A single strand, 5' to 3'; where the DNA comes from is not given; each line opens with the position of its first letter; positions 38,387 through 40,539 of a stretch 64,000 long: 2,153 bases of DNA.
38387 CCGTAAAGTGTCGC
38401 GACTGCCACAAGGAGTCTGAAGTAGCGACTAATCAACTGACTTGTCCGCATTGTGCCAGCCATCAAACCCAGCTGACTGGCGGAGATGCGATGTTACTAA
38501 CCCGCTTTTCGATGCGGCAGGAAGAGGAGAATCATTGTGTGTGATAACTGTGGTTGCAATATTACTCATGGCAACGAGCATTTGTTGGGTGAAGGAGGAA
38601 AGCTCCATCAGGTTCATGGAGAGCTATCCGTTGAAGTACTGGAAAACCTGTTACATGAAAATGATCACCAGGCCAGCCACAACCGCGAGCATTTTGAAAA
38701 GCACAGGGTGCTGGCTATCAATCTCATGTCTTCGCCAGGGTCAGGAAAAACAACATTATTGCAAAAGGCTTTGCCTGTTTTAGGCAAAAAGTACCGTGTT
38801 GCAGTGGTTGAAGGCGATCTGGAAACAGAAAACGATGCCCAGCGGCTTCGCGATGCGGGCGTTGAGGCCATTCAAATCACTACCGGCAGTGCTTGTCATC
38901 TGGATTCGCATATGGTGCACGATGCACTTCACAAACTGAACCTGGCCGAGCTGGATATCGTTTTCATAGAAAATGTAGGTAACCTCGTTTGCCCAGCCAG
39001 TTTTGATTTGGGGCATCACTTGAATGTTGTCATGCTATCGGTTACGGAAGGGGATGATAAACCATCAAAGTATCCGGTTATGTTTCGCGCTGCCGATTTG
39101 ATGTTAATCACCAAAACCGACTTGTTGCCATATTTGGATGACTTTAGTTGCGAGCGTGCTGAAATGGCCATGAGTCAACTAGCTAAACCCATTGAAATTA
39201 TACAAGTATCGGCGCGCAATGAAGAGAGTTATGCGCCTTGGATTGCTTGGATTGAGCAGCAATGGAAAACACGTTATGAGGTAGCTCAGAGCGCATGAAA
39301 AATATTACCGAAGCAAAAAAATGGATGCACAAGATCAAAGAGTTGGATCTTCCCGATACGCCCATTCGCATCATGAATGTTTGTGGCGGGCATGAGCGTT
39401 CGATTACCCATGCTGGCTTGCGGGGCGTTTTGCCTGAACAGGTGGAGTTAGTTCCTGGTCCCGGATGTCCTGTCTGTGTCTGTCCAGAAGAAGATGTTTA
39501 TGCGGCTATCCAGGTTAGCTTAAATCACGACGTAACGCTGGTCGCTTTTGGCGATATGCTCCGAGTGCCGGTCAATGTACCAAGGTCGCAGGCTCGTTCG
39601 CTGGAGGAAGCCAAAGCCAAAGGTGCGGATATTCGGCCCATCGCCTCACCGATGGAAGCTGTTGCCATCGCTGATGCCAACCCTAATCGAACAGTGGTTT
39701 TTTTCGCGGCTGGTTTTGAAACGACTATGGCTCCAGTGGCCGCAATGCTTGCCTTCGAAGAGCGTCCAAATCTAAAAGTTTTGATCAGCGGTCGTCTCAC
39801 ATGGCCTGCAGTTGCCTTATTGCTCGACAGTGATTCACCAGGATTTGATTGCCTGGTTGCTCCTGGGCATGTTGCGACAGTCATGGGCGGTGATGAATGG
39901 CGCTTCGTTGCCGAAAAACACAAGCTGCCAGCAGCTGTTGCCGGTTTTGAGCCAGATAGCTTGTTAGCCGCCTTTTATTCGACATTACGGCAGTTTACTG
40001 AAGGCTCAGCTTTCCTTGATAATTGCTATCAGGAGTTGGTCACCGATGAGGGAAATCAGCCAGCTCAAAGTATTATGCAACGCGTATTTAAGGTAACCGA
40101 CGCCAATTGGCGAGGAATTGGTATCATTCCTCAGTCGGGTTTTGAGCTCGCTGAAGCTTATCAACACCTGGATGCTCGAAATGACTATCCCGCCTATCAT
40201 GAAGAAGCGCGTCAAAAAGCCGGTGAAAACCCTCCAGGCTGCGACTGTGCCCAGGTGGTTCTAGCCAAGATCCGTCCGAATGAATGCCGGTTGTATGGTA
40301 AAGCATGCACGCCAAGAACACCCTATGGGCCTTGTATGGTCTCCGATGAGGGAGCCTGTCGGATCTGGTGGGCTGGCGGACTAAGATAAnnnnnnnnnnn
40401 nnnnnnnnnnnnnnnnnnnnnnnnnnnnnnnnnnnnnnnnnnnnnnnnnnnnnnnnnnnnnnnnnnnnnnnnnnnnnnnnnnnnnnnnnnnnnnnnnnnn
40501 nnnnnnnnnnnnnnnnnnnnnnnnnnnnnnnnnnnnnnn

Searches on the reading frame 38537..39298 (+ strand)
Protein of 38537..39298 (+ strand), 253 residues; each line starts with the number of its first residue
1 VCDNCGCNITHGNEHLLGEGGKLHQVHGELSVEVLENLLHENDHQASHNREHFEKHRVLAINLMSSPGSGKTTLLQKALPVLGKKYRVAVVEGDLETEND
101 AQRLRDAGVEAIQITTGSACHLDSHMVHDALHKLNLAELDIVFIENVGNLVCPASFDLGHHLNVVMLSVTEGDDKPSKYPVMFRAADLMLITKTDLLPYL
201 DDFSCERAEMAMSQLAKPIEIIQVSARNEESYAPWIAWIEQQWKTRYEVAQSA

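Call 32: search_protein_families(library=pfam, proteins=[window:38537-39298:+], max_evalue=0.0001)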
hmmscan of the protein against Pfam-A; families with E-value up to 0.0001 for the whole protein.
window:38537-39298:+ (253 aa): 2 families
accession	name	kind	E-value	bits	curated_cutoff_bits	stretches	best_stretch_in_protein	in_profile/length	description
PF02492.25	cobW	-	3e-23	82.8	20.7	1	61-208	3-168/180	CobW/HypB/UreG, nucleotide-binding domain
PF03205.20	MobB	-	2.5e-06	27.9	26.6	1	62-145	3-97/133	Molybdopterin guanine dinucleotide synthesis protein B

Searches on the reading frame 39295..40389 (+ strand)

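Call 32: search_protein_families(library=pfam, proteins=[window:39295-40389:+], max_evalue=0.0001)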
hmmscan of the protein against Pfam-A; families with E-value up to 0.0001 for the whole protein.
window:39295-40389:+ (364 aa): 1 family
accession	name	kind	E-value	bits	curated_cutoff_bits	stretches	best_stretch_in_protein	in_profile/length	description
PF01924.21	HypD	-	2.1e-127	425.5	25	1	7-360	3-349/351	Hydrogenase formation hypA family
